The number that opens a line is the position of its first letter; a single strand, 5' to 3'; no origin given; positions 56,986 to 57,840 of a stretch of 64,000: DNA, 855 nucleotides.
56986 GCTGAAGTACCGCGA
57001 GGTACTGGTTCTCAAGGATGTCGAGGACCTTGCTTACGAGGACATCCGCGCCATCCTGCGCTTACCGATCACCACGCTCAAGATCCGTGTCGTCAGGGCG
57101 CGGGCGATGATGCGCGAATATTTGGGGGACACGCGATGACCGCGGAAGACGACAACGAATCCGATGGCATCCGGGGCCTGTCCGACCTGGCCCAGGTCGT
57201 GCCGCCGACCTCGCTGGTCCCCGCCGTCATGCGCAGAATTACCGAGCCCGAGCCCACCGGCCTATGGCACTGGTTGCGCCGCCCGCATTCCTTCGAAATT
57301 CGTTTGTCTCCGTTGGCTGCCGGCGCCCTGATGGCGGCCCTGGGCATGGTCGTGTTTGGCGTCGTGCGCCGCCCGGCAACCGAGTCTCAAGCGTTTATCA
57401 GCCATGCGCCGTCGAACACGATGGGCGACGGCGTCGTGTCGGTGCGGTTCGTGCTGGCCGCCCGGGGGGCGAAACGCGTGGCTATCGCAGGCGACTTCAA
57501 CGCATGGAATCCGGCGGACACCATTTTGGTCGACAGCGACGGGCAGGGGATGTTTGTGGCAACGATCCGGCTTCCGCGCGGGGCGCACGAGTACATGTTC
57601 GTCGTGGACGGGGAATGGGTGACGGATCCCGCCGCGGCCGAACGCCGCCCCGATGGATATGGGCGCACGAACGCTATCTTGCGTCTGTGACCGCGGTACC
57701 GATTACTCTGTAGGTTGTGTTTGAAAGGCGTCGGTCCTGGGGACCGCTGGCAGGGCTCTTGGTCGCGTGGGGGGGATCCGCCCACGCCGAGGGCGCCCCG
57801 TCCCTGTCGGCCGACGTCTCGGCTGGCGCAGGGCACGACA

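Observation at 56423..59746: ECF sigma / anti-sigma module whose anti-sigma factor and neighbouring secreted protein both carry CBM48 (AMPK-beta/glycogen-binding)-like domains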

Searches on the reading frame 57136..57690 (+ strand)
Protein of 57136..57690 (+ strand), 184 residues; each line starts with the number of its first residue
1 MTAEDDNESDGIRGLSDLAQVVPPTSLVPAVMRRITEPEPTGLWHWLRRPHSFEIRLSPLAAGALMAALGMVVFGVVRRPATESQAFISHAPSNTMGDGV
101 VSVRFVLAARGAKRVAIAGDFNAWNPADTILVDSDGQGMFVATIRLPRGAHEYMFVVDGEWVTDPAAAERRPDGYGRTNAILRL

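Call 3: search_protein_families(library=pfam, proteins=[window:57136-57690:+], max_evalue=0.1)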
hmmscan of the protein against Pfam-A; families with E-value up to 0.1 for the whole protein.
window:57136-57690:+ (184 aa): 3 families
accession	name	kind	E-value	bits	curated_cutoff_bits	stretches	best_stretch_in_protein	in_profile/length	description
PF16561.11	AMPK1_CBM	-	1.8e-12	47.7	26.8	1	110-182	9-77/85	Glycogen recognition site of AMP-activated protein kinase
PF02922.24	CBM_48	-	3.3e-05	24.6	22.4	1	99-161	10-72/83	Carbohydrate-binding module 48 (Isoamylase N-terminal domain)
PF22058.2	X25_BaPul_like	-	0.0031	18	27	1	119-163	13-58/87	Pullulanase X25 domain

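Call 4: search_protein_families(library=ncbifam, proteins=[window:57136-57690:+], max_evalue=0.1)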
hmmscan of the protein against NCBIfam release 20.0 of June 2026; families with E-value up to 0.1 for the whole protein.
window:57136-57690:+ (184 aa): 6 families
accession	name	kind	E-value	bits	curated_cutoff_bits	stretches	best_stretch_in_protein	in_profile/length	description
NF011294.0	PRK14706.1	equivalog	4e-05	22.1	1284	1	95-159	35-98/642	1,4-alpha-glucan branching enzyme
NF003811.1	PRK05402.1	equivalog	0.00035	19.2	741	1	97-158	25-86/619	1,4-alpha-glucan branching protein GlgB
NF008967.0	PRK12313.1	equivalog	0.00044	18.7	577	1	97-160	34-96/633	1,4-alpha-glucan branching protein GlgB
NF009221.0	PRK12568.1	equivalog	0.0005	18.3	1270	1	98-127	150-179/745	1,4-alpha-glucan branching enzyme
NF052375.1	antisigma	equivalog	0.0013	18.8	100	1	15-86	42-116/217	anti-sigma factor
TIGR01515.1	branching_enzym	equivalog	0.0041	15.7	463.95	1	96-135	23-62/607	1,4-alpha-glucan branching enzyme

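Call 7: find_homologous_proteins(query=window:57136-57690:+, max_evalue=0.001)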
Query window:57136-57690:+ (184 aa): 351 proteins with E <= 0.001 among 1670 candidates; the best 120 are listed.
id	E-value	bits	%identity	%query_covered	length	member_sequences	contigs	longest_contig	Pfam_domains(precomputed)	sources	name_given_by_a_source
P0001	2.8e-117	407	100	100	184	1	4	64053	PF16561.12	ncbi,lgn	-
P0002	7.1e-71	256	53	97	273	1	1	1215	PF02922.25,PF16561.12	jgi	jgi:Glycogen recognition site of AMP-activated protein kinase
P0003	4.6e-68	247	58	94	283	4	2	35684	PF02922.25,PF16561.12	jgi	jgi:hypothetical protein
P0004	2.9e-66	241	56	94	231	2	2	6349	PF02922.25,PF16561.12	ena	-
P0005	1.9e-65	238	54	98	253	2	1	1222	PF02922.25,PF16561.12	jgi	-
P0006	3.2e-65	237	55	94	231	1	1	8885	PF16561.12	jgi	jgi:hypothetical protein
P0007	2.9e-64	234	57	94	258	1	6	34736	PF02922.25,PF16561.12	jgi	jgi:hypothetical protein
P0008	3.5e-63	231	52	98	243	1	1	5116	PF02922.25,PF16561.12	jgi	jgi:hypothetical protein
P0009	6.5e-63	230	54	94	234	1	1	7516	PF02922.25,PF16561.12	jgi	jgi:hypothetical protein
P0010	6.5e-63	230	55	94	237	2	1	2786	PF02922.25,PF16561.12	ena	-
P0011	6.7e-63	230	55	94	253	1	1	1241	PF02922.25,PF16561.12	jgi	jgi:hypothetical protein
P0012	9.9e-63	229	54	94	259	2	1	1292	PF02922.25,PF16561.12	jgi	jgi:hypothetical protein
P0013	1.0e-62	229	54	100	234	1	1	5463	PF02922.25,PF16561.12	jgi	jgi:hypothetical protein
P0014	2.4e-62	228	57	94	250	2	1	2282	PF02922.25,PF16561.12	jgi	-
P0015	4.3e-61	224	56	94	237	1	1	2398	PF02922.25,PF16561.12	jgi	jgi:hypothetical protein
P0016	3.7e-60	221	55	94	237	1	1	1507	PF02922.25,PF16561.12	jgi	jgi:hypothetical protein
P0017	5.0e-59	217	57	100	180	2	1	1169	PF16561.12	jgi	jgi:hypothetical protein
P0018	5.2e-59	217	53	95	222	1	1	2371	PF02922.25,PF16561.12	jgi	jgi:hypothetical protein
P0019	5.3e-59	217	55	96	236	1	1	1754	PF02922.25,PF16561.12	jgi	jgi:hypothetical protein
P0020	1.5e-58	216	57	100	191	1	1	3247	PF02922.25,PF16561.12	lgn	-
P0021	2.0e-58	215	56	96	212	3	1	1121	PF02922.25,PF16561.12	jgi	jgi:hypothetical protein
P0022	1.6e-57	212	58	98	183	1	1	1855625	PF02922.25,PF16561.12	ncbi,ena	-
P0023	4.7e-57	211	58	97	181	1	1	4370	PF02922.25,PF16561.12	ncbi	-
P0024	8.1e-57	210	54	100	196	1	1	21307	PF02922.25,PF16561.12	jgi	jgi:hypothetical protein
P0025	9.1e-57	210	55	97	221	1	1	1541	PF02922.25,PF16561.12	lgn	-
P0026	1.4e-56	209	57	98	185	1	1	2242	PF02922.25,PF16561.12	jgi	jgi:hypothetical protein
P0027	1.6e-56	209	55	98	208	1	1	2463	PF02922.25,PF16561.12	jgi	jgi:hypothetical protein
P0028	2.0e-56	209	58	95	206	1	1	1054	PF02922.25,PF16561.12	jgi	jgi:hypothetical protein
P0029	4.0e-56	208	57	98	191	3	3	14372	PF02922.25,PF16561.12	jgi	jgi:hypothetical protein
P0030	8.8e-56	207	55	94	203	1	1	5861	PF02922.25,PF16561.12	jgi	jgi:hypothetical protein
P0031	9.5e-56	206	55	99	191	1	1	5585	PF02922.25,PF16561.12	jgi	jgi:hypothetical protein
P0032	2.2e-55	205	55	100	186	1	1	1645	PF02922.25,PF16561.12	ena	-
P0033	4.0e-55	204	55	99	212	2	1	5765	PF02922.25,PF16561.12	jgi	jgi:hypothetical protein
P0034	4.5e-55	204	54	98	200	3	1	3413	PF02922.25,PF16561.12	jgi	jgi:hypothetical protein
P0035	5.0e-55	204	56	97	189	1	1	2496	PF02922.25,PF16561.12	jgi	jgi:hypothetical protein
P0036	6.6e-55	204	54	98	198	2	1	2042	PF02922.25,PF16561.12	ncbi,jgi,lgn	jgi:hypothetical protein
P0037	6.8e-55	204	56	97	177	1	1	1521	PF02922.25,PF16561.12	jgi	jgi:hypothetical protein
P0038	7.3e-55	204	58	97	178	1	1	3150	PF02922.25,PF16561.12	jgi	jgi:hypothetical protein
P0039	7.7e-55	203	57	96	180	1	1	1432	PF02922.25,PF16561.12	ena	-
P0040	9.4e-55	203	55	100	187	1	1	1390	PF02922.25,PF16561.12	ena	-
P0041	9.5e-55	203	54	98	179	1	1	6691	PF02922.25,PF16561.12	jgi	jgi:hypothetical protein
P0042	1.0e-54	203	56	98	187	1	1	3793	PF02922.25,PF16561.12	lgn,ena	-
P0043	1.4e-54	203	53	99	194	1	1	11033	PF02922.25,PF16561.12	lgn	-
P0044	2.2e-54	202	55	98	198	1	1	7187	PF02922.25,PF16561.12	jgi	jgi:hypothetical protein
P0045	2.5e-54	202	54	100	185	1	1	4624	PF02922.25,PF16561.12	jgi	jgi:hypothetical protein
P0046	2.6e-54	202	54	100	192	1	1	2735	PF02922.25,PF16561.12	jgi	jgi:hypothetical protein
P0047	3.0e-54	202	57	97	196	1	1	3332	PF02922.25,PF16561.12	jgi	jgi:hypothetical protein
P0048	3.0e-54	201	53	100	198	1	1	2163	PF16561.12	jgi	jgi:hypothetical protein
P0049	3.1e-54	201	56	99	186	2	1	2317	PF02922.25,PF16561.12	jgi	-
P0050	3.2e-54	201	53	98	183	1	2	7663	PF02922.25,PF16561.12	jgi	jgi:hypothetical protein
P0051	7.8e-54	200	54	94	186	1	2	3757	PF02922.25,PF16561.12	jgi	jgi:hypothetical protein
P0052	1.1e-53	200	56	93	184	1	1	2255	PF02922.25,PF16561.12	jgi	jgi:anti-sigma factor RsiW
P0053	1.1e-53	200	55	100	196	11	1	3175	PF02922.25,PF16561.12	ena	-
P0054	1.2e-53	200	56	98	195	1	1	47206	PF16561.12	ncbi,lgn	-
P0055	1.5e-53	199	53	97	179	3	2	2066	PF02922.25,PF16561.12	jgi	jgi:hypothetical protein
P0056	1.5e-53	199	53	100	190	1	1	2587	PF02922.25,PF16561.12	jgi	jgi:hypothetical protein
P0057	2.1e-53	199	53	98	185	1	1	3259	PF02922.25,PF16561.12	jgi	jgi:hypothetical protein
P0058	2.3e-53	199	54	98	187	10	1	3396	PF02922.25,PF16561.12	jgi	jgi:Glycogen recognition site of AMP-activated protein kinase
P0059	2.5e-53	199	54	100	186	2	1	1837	PF02922.25,PF16561.12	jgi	jgi:hypothetical protein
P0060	3.1e-53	198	58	94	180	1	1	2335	PF02922.25,PF16561.12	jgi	jgi:hypothetical protein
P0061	4.5e-53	198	55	97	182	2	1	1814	PF02922.25,PF16561.12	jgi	jgi:hypothetical protein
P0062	5.7e-53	197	54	98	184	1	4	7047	PF02922.25,PF16561.12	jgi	jgi:hypothetical protein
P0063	6.4e-53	197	55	96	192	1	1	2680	PF02922.25,PF16561.12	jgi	jgi:hypothetical protein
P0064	7.8e-53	197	55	97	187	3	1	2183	PF02922.25,PF16561.12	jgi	jgi:hypothetical protein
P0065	1.1e-52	196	52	100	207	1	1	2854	PF02922.25,PF16561.12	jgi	jgi:hypothetical protein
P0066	1.2e-52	196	59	92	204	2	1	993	PF02922.25,PF16561.12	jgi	-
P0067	1.4e-52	196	55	93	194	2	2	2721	PF02922.25,PF16561.12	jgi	jgi:hypothetical protein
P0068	1.5e-52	196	56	95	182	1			PF02922.25,PF16561.12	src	-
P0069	1.6e-52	196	56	100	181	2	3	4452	PF02922.25,PF16561.12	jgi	jgi:hypothetical protein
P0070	1.7e-52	196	53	94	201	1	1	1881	PF02922.25,PF16561.12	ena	-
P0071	3.1e-52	195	51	100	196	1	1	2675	PF02922.25,PF16561.12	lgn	-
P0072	3.5e-52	195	53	100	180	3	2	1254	PF02922.25,PF16561.12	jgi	jgi:hypothetical protein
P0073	3.8e-52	195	56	93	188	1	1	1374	PF02922.25,PF16561.12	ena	-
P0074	4.4e-52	194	53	99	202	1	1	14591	PF02922.25,PF16561.12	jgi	jgi:hypothetical protein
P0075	5.6e-52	194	52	100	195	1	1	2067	PF02922.25,PF16561.12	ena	-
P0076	5.8e-52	194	56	94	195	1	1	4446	PF02922.25,PF16561.12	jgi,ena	-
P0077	6.3e-52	194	54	98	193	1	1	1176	PF02922.25,PF16561.12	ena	-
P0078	9.8e-52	193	53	98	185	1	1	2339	PF02922.25,PF16561.12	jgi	jgi:hypothetical protein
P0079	9.9e-52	193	53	98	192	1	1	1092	PF02922.25,PF16561.12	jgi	jgi:hypothetical protein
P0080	1.0e-51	193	54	98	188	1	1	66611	PF02922.25,PF16561.12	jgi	jgi:Glycogen recognition site of AMP-activated protein kinase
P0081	1.2e-51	193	53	100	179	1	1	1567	PF02922.25,PF16561.12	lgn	-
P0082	1.7e-51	193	59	83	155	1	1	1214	PF02922.25,PF16561.12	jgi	jgi:hypothetical protein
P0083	2.2e-51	192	54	97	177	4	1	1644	PF02922.25,PF16561.12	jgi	jgi:Glycogen recognition site of AMP-activated protein kinase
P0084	4.0e-51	191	52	97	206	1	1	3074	PF02922.25,PF16561.12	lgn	-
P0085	4.4e-51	191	54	92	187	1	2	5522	PF16561.12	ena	-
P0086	5.5e-51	191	54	93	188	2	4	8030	PF02922.25,PF16561.12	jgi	jgi:hypothetical protein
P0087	6.2e-51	191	53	99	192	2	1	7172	PF02922.25,PF16561.12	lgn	-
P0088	6.3e-51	191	53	100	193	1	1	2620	PF02922.25,PF16561.12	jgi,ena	-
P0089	6.8e-51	191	54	98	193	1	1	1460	PF02922.25,PF16561.12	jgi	jgi:hypothetical protein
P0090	7.7e-50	187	54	98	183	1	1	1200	PF02922.25,PF16561.12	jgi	jgi:hypothetical protein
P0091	7.7e-50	187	51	100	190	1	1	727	PF02922.25,PF16561.12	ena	-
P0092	1.1e-49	187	51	99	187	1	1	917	PF02922.25,PF16561.12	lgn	-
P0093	1.6e-49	186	51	100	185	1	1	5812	PF02922.25,PF16561.12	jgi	jgi:hypothetical protein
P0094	1.6e-49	186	53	96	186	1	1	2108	PF02922.25,PF16561.12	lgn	-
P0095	2.5e-49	185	54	92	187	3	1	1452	PF16561.12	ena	-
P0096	3.0e-49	185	54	96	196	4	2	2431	PF02922.25,PF16561.12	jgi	jgi:hypothetical protein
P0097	3.0e-49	185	53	92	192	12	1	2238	PF16561.12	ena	-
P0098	3.3e-49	185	52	100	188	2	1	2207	PF02922.25,PF16561.12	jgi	jgi:hypothetical protein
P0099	3.7e-49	185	53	99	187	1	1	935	PF16561.12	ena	-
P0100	3.7e-49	185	55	97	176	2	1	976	PF02922.25,PF16561.12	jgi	jgi:hypothetical protein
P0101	4.8e-49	185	51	98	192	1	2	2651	PF16561.12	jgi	jgi:anti-sigma factor RsiW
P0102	5.0e-49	185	54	92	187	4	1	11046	PF16561.12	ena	-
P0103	6.5e-49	184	51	98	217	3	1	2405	PF02922.25,PF16561.12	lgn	-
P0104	7.5e-49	184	55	94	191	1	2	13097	PF16561.12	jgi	jgi:hypothetical protein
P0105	8.4e-49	184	52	100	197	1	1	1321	PF02922.25,PF16561.12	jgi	jgi:hypothetical protein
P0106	9.2e-49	184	54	92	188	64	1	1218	PF16561.12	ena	-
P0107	1.1e-48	183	50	97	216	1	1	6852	PF02922.25,PF16561.12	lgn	-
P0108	1.1e-48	183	51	97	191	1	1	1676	PF16561.12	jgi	jgi:hypothetical protein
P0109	2.2e-48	182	49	100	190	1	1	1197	PF02922.25,PF16561.12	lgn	-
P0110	2.6e-48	182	49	99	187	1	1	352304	PF16561.12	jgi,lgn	jgi:hypothetical protein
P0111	2.7e-48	182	53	99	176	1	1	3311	PF16561.12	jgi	jgi:hypothetical protein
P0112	3.7e-48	182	54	98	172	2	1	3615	PF02922.25,PF16561.12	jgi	jgi:hypothetical protein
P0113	4.7e-48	181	58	83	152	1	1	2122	PF02922.25,PF16561.12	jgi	jgi:hypothetical protein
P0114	6.7e-48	181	53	92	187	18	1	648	PF16561.12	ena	-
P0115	8.1e-48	181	55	100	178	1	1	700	PF02922.25,PF16561.12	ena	-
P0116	9.1e-48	180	49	100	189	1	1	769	PF16561.12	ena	-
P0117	1.4e-47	180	53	92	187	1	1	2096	PF16561.12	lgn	-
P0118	2.0e-47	179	53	92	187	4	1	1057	PF16561.12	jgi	jgi:hypothetical protein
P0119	2.3e-47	179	56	89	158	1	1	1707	PF02922.25,PF16561.12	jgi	jgi:hypothetical protein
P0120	4.2e-47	178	51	97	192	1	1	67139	PF02922.25,PF16561.12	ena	-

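Call 12: find_encoding_contigs(protein=P0001, flank=10000, max_places=4)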
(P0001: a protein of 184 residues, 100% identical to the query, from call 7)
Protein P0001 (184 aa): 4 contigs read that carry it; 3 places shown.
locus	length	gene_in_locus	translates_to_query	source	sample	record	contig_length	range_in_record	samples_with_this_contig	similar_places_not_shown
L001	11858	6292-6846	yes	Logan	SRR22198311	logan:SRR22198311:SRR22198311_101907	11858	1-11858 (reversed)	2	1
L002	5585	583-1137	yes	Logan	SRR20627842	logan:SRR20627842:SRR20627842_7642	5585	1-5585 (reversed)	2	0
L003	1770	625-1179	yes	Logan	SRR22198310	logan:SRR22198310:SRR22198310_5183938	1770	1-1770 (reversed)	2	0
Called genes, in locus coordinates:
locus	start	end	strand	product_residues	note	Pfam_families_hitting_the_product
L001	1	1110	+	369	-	?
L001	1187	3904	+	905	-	PF13620:CarboxypepD_reg, PF13715:CarbopepD_reg_2 (weak)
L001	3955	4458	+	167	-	PF09339:HTH_IclR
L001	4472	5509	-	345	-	-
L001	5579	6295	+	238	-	PF04542:Sigma70_r2, PF08281:Sigma70_r4_2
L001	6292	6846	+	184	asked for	PF16561:AMPK1_CBM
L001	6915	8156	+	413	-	PF16561:AMPK1_CBM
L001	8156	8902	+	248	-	-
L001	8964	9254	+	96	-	-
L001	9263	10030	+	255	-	PF02517:Rce1-like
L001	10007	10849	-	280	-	PF00158:Sigma54_activat, PF14532:Sigma54_activ_2 (weak), PF07728:AAA_5 (weak), PF25601:AAA_lid_14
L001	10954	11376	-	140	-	PF00293:NUDIX, PF14815:NUDIX_4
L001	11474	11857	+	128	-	?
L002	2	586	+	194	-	?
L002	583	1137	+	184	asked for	PF16561:AMPK1_CBM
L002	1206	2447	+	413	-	PF16561:AMPK1_CBM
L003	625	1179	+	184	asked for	PF16561:AMPK1_CBM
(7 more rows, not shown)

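Call 13: find_encoding_contigs(protein=P0022, flank=7000, max_places=2)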
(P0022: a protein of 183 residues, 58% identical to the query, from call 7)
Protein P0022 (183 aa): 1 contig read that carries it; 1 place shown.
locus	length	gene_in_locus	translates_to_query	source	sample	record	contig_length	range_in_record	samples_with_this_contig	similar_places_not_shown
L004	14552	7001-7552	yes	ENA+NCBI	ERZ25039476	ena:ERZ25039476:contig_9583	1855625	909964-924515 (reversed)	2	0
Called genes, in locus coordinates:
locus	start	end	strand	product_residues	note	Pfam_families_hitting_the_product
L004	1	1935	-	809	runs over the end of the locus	PF07676:PD40 (faint), PF02129:Peptidase_S15 (faint), PF00326:Peptidase_S9, PF01738:DLH (weak)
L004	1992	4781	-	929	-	-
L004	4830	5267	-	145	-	PF02502:LacAB_rpiB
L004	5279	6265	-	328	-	PF08240:ADH_N, PF00107:ADH_zinc_N, PF13602:ADH_zinc_N_2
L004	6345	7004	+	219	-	PF04542:Sigma70_r2, PF08281:Sigma70_r4_2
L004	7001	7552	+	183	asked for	PF02922:CBM_48 (weak), PF16561:AMPK1_CBM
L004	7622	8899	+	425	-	PF16561:AMPK1_CBM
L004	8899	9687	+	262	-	-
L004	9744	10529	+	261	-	PF14321:DUF4382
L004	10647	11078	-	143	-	PF00472:RF-1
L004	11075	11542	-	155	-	PF07238:PilZ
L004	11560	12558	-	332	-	PF02810:SEC-C, PF07719:TPR_2 (faint), PF13181:TPR_8 (faint), PF14559:TPR_19 (faint), PF13432:TPR_16 (weak)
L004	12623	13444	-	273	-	PF07238:PilZ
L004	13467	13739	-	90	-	PF04362:Iron_traffic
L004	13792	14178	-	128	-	-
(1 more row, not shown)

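Call 14: find_encoding_contigs(protein=P0110, flank=7000, max_places=2)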
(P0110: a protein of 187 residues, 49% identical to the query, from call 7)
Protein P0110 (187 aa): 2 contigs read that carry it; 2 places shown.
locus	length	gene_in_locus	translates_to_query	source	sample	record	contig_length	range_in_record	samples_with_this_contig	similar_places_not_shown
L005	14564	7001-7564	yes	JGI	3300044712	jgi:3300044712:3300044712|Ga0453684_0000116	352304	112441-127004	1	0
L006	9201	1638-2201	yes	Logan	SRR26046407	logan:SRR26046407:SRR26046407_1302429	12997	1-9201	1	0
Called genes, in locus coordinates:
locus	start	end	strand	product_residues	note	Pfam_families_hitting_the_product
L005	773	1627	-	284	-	-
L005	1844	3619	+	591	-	PF00353:HemolysinCabind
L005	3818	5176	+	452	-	-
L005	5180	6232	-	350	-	-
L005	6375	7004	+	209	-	PF04542:Sigma70_r2, PF08281:Sigma70_r4_2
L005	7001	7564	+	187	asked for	PF16561:AMPK1_CBM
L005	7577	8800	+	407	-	PF16561:AMPK1_CBM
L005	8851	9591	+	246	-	-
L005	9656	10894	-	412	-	PF01341:Glyco_hydro_6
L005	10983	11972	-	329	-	PF00494:SQS_PSY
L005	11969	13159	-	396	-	PF00368:HMG-CoA_red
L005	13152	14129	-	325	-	PF00288:GHMP_kinases_N, PF08544:GHMP_kinases_C (weak)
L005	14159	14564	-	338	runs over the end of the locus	PF22700:MVD-like_N, PF00288:GHMP_kinases_N, PF18376:MDD_C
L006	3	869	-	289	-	?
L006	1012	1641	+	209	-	PF04542:Sigma70_r2, PF08281:Sigma70_r4_2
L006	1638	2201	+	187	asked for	PF16561:AMPK1_CBM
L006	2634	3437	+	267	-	PF16561:AMPK1_CBM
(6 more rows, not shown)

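Call 15: find_encoding_contigs(protein=P0120, flank=7000, max_places=2)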
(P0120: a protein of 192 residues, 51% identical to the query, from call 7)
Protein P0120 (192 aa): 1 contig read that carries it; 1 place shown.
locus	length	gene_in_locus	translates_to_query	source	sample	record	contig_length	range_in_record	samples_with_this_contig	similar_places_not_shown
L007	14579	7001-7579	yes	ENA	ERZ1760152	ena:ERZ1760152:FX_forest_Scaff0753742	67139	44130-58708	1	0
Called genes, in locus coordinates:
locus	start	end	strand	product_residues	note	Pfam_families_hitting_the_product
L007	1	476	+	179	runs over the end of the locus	-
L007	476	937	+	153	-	-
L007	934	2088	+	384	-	PF16074:PilW (weak)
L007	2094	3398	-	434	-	PF00144:Beta-lactamase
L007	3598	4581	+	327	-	-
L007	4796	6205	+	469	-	PF02447:GntP_permease, PF03600:CitMHS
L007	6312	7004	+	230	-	PF04542:Sigma70_r2, PF08281:Sigma70_r4_2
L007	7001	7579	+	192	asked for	PF02922:CBM_48, PF16561:AMPK1_CBM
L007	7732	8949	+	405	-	PF02922:CBM_48 (weak), PF16561:AMPK1_CBM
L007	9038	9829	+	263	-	-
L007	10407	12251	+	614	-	PF07626:PSD3, PF07637:PSD5, PF07631:PSD4, PF07627:PSCyt3, PF07624:PSD2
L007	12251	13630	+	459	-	PF07586:HXXSHH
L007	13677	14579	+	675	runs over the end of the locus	PF00580:UvrD-helicase, PF13245:AAA_19, PF13604:AAA_30 (faint), PF01443:Viral_helicase1 (faint), PF13361:UvrD_C, PF13538:UvrD_C_2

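Call 16: find_encoding_contigs(protein=P0003, flank=7000, max_places=2)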
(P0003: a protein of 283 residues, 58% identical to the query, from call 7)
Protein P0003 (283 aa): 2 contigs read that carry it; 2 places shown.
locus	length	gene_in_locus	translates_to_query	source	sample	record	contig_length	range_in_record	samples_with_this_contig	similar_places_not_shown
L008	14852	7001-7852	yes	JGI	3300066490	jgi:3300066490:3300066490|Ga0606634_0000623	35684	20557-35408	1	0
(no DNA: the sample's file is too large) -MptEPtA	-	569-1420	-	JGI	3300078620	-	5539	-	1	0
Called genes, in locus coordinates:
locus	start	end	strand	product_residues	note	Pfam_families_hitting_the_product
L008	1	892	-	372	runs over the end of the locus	PF00092:VWA (weak), PF13519:VWA_2 (faint)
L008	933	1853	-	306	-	PF07335:Glyco_hydro_75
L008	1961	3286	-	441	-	PF16697:Yop-YscD_cpl, PF00498:FHA, PF00158:Sigma54_activat, PF14532:Sigma54_activ_2, PF07728:AAA_5, PF25601:AAA_lid_14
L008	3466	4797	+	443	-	PF05496:RuvB_N, PF13191:AAA_16 (faint), PF00004:AAA, PF07728:AAA_5 (faint), PF13401:AAA_22 (faint), PF16193:AAA_assoc_2, PF12002:MgsA_C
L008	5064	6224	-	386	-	-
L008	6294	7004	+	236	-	PF04542:Sigma70_r2, PF08281:Sigma70_r4_2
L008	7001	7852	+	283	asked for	PF02922:CBM_48 (weak), PF16561:AMPK1_CBM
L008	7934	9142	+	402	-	PF16561:AMPK1_CBM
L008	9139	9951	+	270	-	-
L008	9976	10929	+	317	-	PF08450:SGL, PF01436:NHL (faint)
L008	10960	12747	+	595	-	PF00933:Glyco_hydro_3, PF01915:Glyco_hydro_3_C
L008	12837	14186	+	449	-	PF00498:FHA, PF16697:Yop-YscD_cpl (weak), PF00158:Sigma54_activat, PF14532:Sigma54_activ_2, PF07728:AAA_5 (weak), PF25601:AAA_lid_14, PF02954:HTH_8 (faint)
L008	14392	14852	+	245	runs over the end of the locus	?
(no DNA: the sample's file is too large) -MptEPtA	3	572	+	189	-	?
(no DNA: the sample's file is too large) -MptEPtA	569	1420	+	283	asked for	PF02922:CBM_48 (weak), PF16561:AMPK1_CBM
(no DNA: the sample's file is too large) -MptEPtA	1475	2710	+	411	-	PF16561:AMPK1_CBM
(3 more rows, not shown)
